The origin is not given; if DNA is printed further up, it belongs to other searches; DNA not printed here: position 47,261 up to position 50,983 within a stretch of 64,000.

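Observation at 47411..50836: Autotransporter whose passenger is a class-C beta-lactamase / S12 D-peptidase fold, encoded inside the NRPS operon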

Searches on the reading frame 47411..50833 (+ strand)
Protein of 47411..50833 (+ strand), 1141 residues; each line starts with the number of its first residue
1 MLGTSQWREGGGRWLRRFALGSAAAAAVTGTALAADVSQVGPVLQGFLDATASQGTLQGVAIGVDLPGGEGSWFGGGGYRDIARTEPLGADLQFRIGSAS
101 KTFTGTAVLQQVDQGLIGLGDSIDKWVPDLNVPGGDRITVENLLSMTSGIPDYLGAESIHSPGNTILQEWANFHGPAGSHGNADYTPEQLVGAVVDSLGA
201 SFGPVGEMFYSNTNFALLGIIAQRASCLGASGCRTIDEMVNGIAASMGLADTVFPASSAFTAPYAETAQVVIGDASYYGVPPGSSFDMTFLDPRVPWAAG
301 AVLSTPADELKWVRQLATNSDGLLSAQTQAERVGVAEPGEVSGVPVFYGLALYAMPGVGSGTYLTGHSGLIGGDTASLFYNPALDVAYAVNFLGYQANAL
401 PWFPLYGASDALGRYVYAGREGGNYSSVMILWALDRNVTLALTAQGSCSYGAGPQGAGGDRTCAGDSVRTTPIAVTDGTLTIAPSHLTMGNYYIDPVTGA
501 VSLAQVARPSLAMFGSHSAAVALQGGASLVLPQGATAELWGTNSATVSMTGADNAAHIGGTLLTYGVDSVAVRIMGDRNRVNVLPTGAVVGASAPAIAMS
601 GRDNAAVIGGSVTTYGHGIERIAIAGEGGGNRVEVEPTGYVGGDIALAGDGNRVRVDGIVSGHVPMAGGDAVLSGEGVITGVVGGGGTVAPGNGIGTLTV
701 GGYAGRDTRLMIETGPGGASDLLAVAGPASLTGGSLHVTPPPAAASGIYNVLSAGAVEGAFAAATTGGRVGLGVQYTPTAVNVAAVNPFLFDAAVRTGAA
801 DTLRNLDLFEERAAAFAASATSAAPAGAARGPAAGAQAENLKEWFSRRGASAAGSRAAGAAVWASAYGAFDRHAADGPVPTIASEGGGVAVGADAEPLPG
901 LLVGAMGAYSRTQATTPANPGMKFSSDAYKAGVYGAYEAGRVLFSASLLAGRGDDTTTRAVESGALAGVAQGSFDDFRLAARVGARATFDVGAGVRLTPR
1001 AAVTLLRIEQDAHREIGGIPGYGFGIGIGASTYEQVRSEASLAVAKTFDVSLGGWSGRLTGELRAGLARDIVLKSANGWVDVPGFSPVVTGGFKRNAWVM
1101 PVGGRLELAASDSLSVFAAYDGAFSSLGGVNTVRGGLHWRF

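Call 3: search_protein_families(library=pfam, proteins=[window:47411-50833:+], max_evalue=0.1)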
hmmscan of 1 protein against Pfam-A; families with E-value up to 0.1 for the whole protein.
window:47411-50833:+ (1141 aa): 2 families
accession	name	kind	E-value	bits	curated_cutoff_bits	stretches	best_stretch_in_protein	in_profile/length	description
PF00144.29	Beta-lactamase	-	5.6e-40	137.9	27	1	55-390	12-306/329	Beta-lactamase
PF03797.25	Autotransporter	-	8.3e-29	101.5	26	1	862-1121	1-255/255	Autotransporter beta-domain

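Call 4: search_protein_families(library=ncbifam, proteins=[window:47411-50833:+], max_evalue=0.1)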
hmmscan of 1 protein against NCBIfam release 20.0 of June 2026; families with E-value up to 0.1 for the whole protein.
window:47411-50833:+ (1141 aa): 34 families (the best 25 are shown)
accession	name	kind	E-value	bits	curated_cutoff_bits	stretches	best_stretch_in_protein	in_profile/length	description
NF041663.1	ampC_Sliq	exception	1e-08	34.5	860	1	24-155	12-137/378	cephalosporin-hydrolyzing class C beta-lactamase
NF041665.1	blaPSZ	exception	1.4e-08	34.2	850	1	28-149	16-134/379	PSZ family class C beta-lactamase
NF000423.2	blaSRT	exception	2.7e-08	33.4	860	1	24-158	12-140/378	SRT/SST family class C beta-lactamase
NF033085.1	bla_class_C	equivalog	6.1e-08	31.8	415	1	52-149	16-111/356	class C beta-lactamase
NF000185.2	BlaEC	exception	6.6e-08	31.9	850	1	47-162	31-144/377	BlaEC family class C beta-lactamase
NF050810.1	blaCHC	exception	1.3e-07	30.9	780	1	24-157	12-142/387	CHC family extended-spectrum class C beta-lactamase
NF050047.1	blaELC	exception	2.3e-07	30.1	840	1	38-149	78-187/434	ELC family class C beta-lactamase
NF045671.1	blaPNC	exception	4.4e-07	29.1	750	1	51-151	56-155/401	PNC family class C beta-lactamase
NF012173.1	CMY2-MIR-ACT-EC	exception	9.6e-07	27.9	680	1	29-149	15-135/380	CMY2/MIR/ACT/EC family class C beta-lactamase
NF000385.4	blaACT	exception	1.3e-06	27.7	810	1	22-149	8-135/380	ACT family cephalosporin-hydrolyzing class C beta-lactamase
NF012102.1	blaDHA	exception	1.7e-06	27.4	800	1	38-151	25-136/379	DHA family class C beta-lactamase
NF000187.3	BlaMIR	exception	2.2e-06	27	882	1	23-149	9-135/381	MIR family cephalosporin-hydrolyzing class C beta-lactamase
NF033698.1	blaCSA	exception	3.2e-06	26.3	884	1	29-155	15-135/375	CSA family class C beta-lactamase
NF012172.1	FOX-MOX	exception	4e-06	26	700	1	17-180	6-168/382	FOX/MOX family class C beta-lactamase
NF033159.0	blaPAC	exception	4.2e-06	25.8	850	1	53-159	40-144/380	PAC family class C beta-lactamase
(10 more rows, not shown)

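Call 5: search_solved_structures(query=window:47411-50833:+, max_evalue=0.01, show_alignments=2)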
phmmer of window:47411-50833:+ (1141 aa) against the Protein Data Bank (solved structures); distinct sequences matched with E-value up to 0.01: 94 (the best 60 are shown).
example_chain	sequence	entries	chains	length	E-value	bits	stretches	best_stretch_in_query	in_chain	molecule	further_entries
4y7p_A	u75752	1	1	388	1.1e-21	80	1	69-374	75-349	Alkaline D-peptidase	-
9s7k_A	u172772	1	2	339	4.1e-18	68.2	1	67-343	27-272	D-alanyl-D-alanine carboxypeptidase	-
3wwx_A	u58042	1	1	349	5.3e-17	64.6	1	54-375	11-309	S12 family peptidase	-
2qmi_A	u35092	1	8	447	2.9e-15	58.8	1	44-403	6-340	Pbp related beta-lactamase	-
2dns_A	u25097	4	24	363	1.1e-13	53.6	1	39-174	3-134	D-amino acid amidase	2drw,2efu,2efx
9d93_Sa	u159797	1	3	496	3.7e-10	41.9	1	48-157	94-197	Tail wing base, gp30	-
4gdn_A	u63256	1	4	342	1.3e-09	40.1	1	53-164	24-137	Protein flp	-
1sde_A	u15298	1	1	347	1.6e-09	39.7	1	44-373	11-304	D-alanyl-D-alanine carboxypeptidase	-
1cef_A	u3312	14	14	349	1.7e-09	39.7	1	44-373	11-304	D-ALANYL-D-ALANINE CARBOXYPEPTIDASE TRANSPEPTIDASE | D-ALANYL-D-ALANINE CARBOXYPEPTIDASE | D-alanyl-D-alanine carboxypeptidase precursor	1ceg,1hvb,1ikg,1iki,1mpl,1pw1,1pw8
7spn_A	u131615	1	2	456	4.5e-09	38.3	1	57-153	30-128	IS11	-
7y3z_D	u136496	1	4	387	4.5e-09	38.3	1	54-152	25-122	Fenoxaprop-p-ethyl hydrolase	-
9c6p_A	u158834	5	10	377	1.3e-08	36.8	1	35-173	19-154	AmpC Beta-lactamase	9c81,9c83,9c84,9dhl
1fcm_A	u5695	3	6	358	1.4e-08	36.6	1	43-180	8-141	BETA-LACTAMASE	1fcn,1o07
6n9k_A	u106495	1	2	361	3.3e-08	35.4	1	39-173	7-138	Beta-lactamase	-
6wgq_A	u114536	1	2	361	3.4e-08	35.4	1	39-173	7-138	Beta-lactamase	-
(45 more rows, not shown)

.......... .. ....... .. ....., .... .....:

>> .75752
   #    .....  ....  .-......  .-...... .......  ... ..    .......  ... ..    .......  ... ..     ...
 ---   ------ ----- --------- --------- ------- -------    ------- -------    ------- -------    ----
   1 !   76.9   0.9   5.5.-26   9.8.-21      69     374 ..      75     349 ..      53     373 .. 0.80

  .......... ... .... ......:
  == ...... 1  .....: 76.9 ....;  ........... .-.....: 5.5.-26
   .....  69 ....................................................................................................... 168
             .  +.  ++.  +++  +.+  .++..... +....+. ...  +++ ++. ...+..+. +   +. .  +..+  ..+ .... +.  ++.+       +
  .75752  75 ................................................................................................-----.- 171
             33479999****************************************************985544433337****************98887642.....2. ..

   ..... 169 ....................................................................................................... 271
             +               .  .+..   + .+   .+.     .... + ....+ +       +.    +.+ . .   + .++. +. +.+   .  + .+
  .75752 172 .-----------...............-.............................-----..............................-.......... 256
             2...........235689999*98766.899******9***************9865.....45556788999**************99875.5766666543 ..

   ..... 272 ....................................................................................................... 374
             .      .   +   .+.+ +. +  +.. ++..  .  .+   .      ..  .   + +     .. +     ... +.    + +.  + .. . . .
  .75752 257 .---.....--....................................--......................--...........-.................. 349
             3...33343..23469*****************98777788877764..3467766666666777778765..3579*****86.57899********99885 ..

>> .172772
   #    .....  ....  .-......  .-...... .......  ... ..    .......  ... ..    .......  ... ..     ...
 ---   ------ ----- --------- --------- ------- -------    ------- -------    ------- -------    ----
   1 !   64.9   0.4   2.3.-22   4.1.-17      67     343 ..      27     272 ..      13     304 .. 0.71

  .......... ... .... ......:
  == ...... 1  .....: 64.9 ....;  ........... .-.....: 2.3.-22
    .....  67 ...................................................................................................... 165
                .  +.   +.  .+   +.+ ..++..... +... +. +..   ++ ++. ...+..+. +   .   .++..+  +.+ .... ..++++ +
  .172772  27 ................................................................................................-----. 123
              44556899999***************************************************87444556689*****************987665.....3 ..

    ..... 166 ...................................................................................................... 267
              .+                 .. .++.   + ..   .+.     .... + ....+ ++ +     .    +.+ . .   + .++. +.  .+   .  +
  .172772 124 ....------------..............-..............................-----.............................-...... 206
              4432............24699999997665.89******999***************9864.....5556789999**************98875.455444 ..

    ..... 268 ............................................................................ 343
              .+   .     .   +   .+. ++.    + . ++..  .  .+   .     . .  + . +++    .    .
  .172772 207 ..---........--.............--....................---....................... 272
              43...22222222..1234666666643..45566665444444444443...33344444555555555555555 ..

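Call 14: find_homologous_proteins(query=window:47411-50833:+, max_evalue=1e-10)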
Query window:47411-50833:+ (1141 aa): 27 proteins with E <= 1e-10 among 8000 candidates.
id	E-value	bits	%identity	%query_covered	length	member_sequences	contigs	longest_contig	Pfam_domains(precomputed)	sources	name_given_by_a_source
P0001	0.0e+0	2474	100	100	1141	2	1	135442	PF03797.26,PF00144.30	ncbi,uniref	ncbi:MAG: serine hydrolase [Pseudochelatococcus sp.]|uniref:serine hydrolase n=1 Tax=Pseudochelatoco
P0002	0.0e+0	1238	57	97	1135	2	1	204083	PF03797.26,PF00144.30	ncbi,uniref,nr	ncbi:serine hydrolase [Methylobacterium frigidaeris]|uniref:serine hydrolase n=1 Tax=Methylobacteriu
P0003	0.0e+0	1205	56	97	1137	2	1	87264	PF03797.26,PF00144.30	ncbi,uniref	ncbi:serine hydrolase [Methylobacterium sp. EM32]|uniref:serine hydrolase n=1 Tax=Methylobacterium s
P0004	0.0e+0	1156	54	98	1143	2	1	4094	PF03797.26,PF00144.30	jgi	jgi:D-alanyl-D-alanine carboxypeptidase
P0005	4.0e-288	977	48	57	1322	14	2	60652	PF03797.26,PF00144.30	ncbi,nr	ncbi:MAG: hypothetical protein B7Y12_11395 [Rhizobiales bacterium 24-66-13]|nr:MAG: hypothetical pro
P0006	1.2e-278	946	47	57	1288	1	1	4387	PF03797.26,PF00144.30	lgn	-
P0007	9.2e-269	913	47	57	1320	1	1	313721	PF03797.26,PF00144.30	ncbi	ncbi:serine hydrolase [Pseudochelatococcus sp. B33]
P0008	4.2e-262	891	44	98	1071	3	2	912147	PF03797.26,PF00144.30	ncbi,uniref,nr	ncbi:serine hydrolase [Azospirillum sp. TSH100]|uniref:serine hydrolase n=1 Tax=Azospirillum sp. TSH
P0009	1.2e-254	867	48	52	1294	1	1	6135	PF03797.26,PF00144.30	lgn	-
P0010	5.8e-220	752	42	97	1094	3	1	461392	PF03797.26,PF00144.30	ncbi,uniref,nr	ncbi:CubicO group peptidase (beta-lactamase class C family)/uncharacterized protein with beta-barrel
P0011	1.1e-179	618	49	57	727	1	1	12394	PF00144.30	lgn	-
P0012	2.6e-168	581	48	55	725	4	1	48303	PF00144.30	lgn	-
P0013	1.8e-165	571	45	62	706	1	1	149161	PF00144.30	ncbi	-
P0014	1.3e-156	542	44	60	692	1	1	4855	PF00144.30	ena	-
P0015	2.5e-148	514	35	98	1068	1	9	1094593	PF03797.26,PF00144.30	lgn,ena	-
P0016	1.8e-142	495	34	96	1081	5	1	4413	PF03797.26,PF00144.30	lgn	-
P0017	7.1e-141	490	34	98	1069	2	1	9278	PF03797.26,PF00144.30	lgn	-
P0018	2.2e-127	445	42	54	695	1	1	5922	PF00144.30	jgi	jgi:D-alanyl-D-alanine carboxypeptidase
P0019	2.5e-127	445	40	58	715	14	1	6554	PF00144.30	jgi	jgi:CubicO group peptidase (beta-lactamase class C family)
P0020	1.8e-126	442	40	56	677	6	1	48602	PF00144.30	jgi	-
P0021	1.2e-123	433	40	59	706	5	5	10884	PF00144.30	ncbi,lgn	-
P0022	3.1e-123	431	43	47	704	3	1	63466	PF00144.30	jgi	jgi:CubicO group peptidase (beta-lactamase class C family)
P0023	7.1e-122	427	38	59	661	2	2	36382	PF00144.30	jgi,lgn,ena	-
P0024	8.1e-96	341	32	95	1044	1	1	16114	PF03797.26,PF00144.30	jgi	jgi:CubicO group peptidase (beta-lactamase class C family)/uncharacterized protein with beta-barrel 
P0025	4.0e-78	282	32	57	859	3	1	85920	PF00144.30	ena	-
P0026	4.0e-41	159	28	85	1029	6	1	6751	PF03797.26,PF00144.30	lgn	-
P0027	2.0e-14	71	29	30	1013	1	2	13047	PF15780.12,PF18962.8,PF12371.15,PF14339.13,PF22544.3,PF00144.30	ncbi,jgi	-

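Call 16: find_encoding_contigs(protein=P0002, flank=10000, max_places=2)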
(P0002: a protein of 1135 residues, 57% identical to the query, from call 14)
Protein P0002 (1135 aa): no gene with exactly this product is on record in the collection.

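Call 17: find_encoding_contigs(protein=P0007, flank=10000, max_places=2)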
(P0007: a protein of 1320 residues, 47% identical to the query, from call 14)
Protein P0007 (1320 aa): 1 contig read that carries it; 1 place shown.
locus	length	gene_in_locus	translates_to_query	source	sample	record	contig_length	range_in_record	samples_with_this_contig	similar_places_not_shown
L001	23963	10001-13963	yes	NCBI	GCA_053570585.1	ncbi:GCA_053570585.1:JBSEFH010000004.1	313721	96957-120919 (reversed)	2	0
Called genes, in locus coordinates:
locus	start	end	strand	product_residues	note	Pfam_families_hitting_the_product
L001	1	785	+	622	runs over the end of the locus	PF13522:GATase_6, PF13537:GATase_7, PF00733:Asn_synthase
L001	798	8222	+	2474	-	PF00501:AMP-binding, PF13193:AMP-binding_C (weak), PF00550:PP-binding, PF00668:Condensation, PF00501:AMP-binding, PF12847:Methyltransf_18 (weak), PF00550:PP-binding, PF00668:Condensation, +1 more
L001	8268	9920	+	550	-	PF00005:ABC_tran, PF02463:SMC_N (faint), PF13304:AAA_21 (faint)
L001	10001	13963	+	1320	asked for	PF00144:Beta-lactamase, PF03797:Autotransporter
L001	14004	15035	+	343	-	PF00497:SBP_bac_3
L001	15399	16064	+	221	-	PF05128:DUF697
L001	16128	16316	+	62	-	-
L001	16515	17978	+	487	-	PF01145:Band_7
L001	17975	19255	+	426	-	PF10082:BBP2_2, PF13505:OMP_b-brl (faint)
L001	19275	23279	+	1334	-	PF00668:Condensation, PF00501:AMP-binding, PF13193:AMP-binding_C, PF00550:PP-binding, PF00975:Thioesterase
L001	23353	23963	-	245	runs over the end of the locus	PF01648:ACPS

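Call 18: find_encoding_contigs(protein=P0008, flank=10000, max_places=2)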
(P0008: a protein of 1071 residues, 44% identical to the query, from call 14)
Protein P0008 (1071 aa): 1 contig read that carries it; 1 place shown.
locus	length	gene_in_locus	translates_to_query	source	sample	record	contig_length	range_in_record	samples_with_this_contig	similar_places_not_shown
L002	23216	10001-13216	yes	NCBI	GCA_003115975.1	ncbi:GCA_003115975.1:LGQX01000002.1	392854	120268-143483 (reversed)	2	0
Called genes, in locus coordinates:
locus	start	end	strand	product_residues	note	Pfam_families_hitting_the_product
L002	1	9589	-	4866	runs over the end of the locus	PF00501:AMP-binding, PF00550:PP-binding, PF00109:ketoacyl-synt, PF02801:Ketoacyl-synt_C, PF16197:KAsynt_C_assoc, PF22336:RhiE-like_linker, PF22621:CurL-like_PKS_C, PF00698:Acyl_transf_1, +9 more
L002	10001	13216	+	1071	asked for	PF00144:Beta-lactamase, PF03797:Autotransporter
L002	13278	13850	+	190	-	PF05128:DUF697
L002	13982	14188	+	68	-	-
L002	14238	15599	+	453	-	PF01145:Band_7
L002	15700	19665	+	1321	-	PF00668:Condensation, PF00501:AMP-binding, PF13193:AMP-binding_C (weak), PF00550:PP-binding, PF00975:Thioesterase, PF12697:Abhydrolase_6 (weak)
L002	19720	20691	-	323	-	PF02668:TauD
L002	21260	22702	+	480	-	-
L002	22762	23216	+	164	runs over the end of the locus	-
